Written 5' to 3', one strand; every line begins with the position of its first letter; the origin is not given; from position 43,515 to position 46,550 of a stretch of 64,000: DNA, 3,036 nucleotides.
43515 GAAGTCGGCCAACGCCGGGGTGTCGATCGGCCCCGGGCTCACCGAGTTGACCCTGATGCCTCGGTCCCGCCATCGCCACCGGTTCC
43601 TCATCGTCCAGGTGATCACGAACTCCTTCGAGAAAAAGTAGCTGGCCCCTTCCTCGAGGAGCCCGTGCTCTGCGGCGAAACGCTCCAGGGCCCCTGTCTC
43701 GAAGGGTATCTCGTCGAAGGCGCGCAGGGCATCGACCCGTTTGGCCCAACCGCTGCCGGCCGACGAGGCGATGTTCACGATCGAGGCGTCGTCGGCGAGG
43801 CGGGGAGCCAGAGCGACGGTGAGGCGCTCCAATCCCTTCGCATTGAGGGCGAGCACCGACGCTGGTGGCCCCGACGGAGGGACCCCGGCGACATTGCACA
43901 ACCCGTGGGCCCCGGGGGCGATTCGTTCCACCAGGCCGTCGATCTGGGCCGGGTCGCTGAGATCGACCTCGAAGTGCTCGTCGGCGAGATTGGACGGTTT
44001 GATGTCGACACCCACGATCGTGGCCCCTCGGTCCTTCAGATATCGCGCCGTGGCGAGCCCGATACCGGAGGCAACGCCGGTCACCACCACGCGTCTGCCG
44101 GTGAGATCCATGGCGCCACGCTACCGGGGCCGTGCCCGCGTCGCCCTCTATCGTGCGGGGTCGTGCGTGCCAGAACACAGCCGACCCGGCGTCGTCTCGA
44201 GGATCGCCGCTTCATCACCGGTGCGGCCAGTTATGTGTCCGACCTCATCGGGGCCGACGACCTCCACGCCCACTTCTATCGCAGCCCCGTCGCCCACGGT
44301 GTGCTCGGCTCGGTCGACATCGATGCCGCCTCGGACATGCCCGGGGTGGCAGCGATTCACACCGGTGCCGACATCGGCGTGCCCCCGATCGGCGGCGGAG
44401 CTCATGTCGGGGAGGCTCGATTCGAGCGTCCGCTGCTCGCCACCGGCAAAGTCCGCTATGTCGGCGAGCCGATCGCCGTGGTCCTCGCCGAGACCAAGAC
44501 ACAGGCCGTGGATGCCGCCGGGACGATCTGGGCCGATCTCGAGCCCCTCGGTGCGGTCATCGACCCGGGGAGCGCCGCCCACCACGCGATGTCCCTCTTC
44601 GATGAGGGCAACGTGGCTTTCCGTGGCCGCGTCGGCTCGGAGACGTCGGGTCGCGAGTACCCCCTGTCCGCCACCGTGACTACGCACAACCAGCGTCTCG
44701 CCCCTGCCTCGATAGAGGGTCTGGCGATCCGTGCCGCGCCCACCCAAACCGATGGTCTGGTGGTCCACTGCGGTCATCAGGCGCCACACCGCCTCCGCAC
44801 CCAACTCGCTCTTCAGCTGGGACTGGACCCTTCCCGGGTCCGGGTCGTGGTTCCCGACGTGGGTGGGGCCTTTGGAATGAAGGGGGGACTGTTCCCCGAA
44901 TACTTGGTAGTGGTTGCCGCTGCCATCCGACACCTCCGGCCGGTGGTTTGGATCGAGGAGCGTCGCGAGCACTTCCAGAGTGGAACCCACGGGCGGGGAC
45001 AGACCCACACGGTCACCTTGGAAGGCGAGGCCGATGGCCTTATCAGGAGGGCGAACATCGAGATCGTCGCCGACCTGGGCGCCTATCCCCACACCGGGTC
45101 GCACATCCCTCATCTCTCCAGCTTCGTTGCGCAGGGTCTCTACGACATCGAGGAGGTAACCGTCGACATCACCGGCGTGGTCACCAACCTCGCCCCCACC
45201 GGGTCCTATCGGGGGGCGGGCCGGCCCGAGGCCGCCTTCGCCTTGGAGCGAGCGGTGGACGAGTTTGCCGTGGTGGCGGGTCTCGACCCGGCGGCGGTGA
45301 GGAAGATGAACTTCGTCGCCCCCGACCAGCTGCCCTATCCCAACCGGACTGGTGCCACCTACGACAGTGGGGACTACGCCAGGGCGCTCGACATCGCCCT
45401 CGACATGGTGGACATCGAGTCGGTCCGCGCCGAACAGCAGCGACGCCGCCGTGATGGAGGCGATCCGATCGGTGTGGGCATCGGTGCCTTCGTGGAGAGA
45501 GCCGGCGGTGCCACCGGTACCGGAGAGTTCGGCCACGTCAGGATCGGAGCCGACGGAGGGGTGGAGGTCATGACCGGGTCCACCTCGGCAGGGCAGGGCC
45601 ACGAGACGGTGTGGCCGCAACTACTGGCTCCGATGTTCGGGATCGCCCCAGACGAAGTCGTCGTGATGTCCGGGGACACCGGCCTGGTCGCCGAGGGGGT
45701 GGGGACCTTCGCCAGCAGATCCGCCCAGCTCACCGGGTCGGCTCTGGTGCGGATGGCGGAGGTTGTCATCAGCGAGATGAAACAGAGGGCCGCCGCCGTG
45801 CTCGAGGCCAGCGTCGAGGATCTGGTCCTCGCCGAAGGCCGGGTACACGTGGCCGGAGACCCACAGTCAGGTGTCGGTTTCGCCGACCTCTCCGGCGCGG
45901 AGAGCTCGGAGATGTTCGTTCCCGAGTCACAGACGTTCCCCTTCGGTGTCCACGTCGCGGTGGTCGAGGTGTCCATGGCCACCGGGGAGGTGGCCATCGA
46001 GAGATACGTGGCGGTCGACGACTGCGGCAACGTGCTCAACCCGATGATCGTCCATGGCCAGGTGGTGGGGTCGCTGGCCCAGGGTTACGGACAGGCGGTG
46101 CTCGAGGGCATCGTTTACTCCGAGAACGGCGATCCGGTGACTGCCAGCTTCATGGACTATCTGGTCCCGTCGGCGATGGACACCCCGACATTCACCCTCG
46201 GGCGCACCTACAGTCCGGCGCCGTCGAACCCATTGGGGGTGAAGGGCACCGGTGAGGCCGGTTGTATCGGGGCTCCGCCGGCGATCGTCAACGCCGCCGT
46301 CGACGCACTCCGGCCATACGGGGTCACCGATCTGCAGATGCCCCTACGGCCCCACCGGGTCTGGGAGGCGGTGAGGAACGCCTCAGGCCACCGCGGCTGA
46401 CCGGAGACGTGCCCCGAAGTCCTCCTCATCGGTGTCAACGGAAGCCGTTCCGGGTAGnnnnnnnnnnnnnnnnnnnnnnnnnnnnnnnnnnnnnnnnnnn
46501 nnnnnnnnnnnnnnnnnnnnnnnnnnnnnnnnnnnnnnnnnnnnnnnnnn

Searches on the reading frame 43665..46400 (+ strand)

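Call 22: search_protein_families(library=pfam, proteins=[window:43665-46400:+], max_evalue=0.001)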
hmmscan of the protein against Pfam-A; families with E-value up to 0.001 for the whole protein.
window:43665-46400:+ (911 aa): 3 families
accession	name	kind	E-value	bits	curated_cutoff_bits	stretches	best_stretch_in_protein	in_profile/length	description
PF20256.3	MoCoBD_2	-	8.1e-68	229.4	27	1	579-841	3-283/283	Molybdopterin cofactor-binding domain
PF02738.23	MoCoBD_1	-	2.6e-56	190.9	27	1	335-550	28-244/244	Molybdopterin cofactor-binding domain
PF01315.27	Ald_Xan_dh_C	-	5.9e-21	75.3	31.3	1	185-294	1-108/110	Aldehyde oxidase and xanthine dehydrogenase, a/b hammerhead domain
